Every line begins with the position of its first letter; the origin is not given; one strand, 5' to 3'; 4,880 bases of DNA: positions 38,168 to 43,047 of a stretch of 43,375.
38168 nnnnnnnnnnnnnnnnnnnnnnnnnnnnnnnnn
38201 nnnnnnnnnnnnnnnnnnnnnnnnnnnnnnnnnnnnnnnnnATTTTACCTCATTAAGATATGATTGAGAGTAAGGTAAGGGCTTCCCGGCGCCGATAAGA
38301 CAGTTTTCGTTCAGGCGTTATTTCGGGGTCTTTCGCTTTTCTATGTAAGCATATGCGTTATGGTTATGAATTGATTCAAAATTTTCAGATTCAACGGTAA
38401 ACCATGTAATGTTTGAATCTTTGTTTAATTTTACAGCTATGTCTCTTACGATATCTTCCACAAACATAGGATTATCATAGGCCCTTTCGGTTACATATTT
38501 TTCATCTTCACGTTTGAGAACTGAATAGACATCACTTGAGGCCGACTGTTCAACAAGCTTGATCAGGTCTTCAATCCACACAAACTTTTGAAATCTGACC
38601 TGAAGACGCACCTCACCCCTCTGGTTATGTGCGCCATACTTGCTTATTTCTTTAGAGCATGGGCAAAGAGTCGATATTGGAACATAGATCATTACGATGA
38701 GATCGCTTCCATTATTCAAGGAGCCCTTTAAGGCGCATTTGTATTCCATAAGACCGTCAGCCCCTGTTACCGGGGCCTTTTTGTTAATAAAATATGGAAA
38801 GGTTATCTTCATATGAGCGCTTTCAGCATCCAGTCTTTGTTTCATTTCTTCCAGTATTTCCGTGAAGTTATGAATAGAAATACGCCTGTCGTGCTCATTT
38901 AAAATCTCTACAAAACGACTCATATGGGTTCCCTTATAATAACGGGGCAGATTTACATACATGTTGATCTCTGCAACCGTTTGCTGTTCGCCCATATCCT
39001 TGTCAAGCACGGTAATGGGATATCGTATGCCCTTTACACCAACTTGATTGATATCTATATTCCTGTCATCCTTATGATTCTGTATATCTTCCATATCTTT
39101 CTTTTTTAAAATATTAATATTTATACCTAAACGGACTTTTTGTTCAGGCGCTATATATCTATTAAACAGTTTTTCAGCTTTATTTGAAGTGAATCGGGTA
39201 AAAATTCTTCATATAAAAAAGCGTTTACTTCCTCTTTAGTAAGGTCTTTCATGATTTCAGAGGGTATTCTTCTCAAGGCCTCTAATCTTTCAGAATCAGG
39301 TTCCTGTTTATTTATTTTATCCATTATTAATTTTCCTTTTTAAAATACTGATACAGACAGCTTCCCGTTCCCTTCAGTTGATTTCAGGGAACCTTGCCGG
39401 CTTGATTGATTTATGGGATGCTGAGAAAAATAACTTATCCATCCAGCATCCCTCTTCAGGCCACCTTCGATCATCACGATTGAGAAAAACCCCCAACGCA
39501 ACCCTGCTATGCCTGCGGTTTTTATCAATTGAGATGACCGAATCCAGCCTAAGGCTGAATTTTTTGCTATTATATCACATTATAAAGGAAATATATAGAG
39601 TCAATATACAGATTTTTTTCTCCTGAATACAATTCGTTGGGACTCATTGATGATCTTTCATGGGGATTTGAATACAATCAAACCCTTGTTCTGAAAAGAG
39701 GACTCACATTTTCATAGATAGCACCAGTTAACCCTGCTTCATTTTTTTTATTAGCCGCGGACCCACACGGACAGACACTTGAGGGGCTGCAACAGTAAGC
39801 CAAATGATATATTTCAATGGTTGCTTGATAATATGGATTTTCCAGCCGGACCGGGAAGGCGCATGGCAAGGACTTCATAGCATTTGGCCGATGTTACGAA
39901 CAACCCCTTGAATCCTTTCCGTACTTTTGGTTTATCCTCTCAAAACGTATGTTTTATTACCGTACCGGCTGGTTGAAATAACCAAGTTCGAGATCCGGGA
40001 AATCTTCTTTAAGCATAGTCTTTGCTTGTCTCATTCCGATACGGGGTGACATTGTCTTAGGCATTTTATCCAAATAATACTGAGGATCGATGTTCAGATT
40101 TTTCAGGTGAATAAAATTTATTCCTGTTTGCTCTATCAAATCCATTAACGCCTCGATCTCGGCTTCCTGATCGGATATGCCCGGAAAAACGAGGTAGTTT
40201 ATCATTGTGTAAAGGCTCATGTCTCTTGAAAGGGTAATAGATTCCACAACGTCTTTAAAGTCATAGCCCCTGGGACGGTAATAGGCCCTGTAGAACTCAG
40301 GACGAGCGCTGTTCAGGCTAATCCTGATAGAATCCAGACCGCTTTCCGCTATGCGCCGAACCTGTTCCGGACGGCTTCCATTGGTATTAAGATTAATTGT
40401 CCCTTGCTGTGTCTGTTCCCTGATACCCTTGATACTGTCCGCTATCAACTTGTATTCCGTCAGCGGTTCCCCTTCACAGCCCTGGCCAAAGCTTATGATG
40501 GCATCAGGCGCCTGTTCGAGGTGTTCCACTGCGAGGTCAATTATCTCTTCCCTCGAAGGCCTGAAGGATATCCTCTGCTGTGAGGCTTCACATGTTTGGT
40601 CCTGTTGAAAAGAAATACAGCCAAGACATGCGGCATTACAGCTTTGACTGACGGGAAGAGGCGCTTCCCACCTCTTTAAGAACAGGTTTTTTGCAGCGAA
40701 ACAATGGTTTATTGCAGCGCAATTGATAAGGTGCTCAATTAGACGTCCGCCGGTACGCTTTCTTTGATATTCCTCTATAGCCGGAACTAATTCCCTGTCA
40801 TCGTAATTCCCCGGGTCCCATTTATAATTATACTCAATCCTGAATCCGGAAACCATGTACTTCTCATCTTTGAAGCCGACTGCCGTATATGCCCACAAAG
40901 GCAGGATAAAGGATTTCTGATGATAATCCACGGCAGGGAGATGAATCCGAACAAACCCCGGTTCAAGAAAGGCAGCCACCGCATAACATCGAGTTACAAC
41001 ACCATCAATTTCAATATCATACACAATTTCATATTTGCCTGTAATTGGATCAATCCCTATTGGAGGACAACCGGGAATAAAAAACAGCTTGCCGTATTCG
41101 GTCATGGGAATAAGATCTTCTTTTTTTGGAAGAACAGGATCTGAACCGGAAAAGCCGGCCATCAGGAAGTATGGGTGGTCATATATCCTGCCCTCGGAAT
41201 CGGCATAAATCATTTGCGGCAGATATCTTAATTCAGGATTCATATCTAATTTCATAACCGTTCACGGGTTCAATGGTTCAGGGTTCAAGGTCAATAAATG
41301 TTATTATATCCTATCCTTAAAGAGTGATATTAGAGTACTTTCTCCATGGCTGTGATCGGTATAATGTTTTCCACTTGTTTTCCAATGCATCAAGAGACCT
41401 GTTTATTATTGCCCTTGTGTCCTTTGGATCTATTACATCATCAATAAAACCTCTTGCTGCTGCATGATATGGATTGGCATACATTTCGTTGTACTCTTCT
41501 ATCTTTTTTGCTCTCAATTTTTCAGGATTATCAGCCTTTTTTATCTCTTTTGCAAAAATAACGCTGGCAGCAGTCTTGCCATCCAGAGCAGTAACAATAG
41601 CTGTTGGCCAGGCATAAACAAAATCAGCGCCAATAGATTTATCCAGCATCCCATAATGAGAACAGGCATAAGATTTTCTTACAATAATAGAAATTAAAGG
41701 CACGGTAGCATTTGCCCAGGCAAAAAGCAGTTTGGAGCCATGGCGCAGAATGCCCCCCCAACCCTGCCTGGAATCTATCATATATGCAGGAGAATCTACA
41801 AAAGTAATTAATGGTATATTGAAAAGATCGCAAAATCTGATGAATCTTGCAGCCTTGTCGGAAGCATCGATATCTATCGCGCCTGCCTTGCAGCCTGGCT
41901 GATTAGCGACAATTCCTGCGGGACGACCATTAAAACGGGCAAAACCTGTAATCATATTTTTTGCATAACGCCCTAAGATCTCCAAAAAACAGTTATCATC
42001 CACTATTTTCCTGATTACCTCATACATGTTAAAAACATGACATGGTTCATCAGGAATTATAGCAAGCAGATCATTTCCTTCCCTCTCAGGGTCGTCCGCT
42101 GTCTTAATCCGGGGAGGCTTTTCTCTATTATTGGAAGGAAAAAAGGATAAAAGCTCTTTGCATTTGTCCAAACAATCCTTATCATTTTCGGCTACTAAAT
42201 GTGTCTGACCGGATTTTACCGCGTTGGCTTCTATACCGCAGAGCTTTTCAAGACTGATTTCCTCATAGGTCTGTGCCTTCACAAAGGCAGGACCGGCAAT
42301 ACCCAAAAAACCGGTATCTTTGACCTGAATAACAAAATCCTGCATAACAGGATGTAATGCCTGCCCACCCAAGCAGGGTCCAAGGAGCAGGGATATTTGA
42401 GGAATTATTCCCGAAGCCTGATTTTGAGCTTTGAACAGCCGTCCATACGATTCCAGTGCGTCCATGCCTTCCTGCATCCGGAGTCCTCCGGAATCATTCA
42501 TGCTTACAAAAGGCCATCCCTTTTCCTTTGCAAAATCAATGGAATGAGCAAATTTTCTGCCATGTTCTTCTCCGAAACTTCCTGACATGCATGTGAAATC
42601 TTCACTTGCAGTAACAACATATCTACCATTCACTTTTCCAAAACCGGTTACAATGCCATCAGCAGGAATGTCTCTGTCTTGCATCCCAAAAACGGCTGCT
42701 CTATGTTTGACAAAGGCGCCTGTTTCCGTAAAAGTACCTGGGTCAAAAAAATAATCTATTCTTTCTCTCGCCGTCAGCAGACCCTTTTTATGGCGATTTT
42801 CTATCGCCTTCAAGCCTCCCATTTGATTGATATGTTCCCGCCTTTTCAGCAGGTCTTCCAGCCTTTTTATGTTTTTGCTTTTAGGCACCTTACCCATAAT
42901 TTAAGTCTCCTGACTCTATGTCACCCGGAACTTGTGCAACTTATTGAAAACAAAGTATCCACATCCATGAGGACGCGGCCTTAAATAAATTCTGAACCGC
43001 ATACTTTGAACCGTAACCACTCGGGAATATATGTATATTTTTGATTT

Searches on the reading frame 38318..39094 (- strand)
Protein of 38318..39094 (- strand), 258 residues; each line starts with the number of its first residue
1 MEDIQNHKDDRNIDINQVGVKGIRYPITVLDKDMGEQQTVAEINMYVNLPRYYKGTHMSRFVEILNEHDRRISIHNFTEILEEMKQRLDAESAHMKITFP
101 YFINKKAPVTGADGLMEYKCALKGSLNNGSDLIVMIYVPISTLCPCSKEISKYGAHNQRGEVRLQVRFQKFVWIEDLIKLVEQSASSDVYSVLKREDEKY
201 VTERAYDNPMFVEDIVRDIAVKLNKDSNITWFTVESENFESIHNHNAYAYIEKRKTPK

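Call 38: search_protein_families(library=pfam, proteins=[window:38318-39094:-], max_evalue=0.001)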
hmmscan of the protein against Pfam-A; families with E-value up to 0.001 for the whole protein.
window:38318-39094:- (258 aa): 1 family
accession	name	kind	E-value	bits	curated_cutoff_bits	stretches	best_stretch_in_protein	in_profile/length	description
PF02649.19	GCHY-1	-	3.5e-103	345.1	25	1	1-249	1-260/260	Type I GTP cyclohydrolase folE2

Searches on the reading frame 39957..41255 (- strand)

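Call 38: search_protein_families(library=pfam, proteins=[window:39957-41255:-], max_evalue=0.001)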
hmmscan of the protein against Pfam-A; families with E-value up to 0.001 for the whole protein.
window:39957-41255:- (432 aa): 1 family
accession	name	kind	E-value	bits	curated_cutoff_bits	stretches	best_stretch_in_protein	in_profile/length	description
PF04055.27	Radical_SAM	-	4e-18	66.6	29.5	1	201-366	2-161/166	Radical SAM superfamily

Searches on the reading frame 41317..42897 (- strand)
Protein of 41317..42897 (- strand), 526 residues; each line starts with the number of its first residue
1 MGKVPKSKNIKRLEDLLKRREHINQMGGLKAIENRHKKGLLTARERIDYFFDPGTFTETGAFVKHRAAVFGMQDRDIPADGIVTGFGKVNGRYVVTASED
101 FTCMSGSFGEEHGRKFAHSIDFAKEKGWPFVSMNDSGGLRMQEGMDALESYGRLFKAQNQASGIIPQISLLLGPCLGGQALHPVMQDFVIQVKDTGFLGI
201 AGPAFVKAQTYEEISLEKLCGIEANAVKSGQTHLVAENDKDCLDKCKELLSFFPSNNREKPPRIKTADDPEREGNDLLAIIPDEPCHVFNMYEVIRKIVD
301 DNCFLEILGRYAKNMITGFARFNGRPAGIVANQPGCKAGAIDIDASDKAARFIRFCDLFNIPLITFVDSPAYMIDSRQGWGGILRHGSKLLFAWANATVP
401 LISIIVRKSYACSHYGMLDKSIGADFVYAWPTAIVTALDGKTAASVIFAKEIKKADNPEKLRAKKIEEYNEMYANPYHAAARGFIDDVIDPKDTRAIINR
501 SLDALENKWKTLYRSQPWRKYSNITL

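Call 38: search_protein_families(library=pfam, proteins=[window:41317-42897:-], max_evalue=0.001)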
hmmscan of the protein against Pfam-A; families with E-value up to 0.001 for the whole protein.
window:41317-42897:- (526 aa): 2 families
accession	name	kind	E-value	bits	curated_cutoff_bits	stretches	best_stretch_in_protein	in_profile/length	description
PF01039.27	Carboxyl_trans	-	2.1e-153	512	22.3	1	35-513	2-486/493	Carboxyl transferase domain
PF03255.19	ACCA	-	5.6e-05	22.9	23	1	294-468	71-253/310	Acetyl co-enzyme A carboxylase carboxyltransferase-like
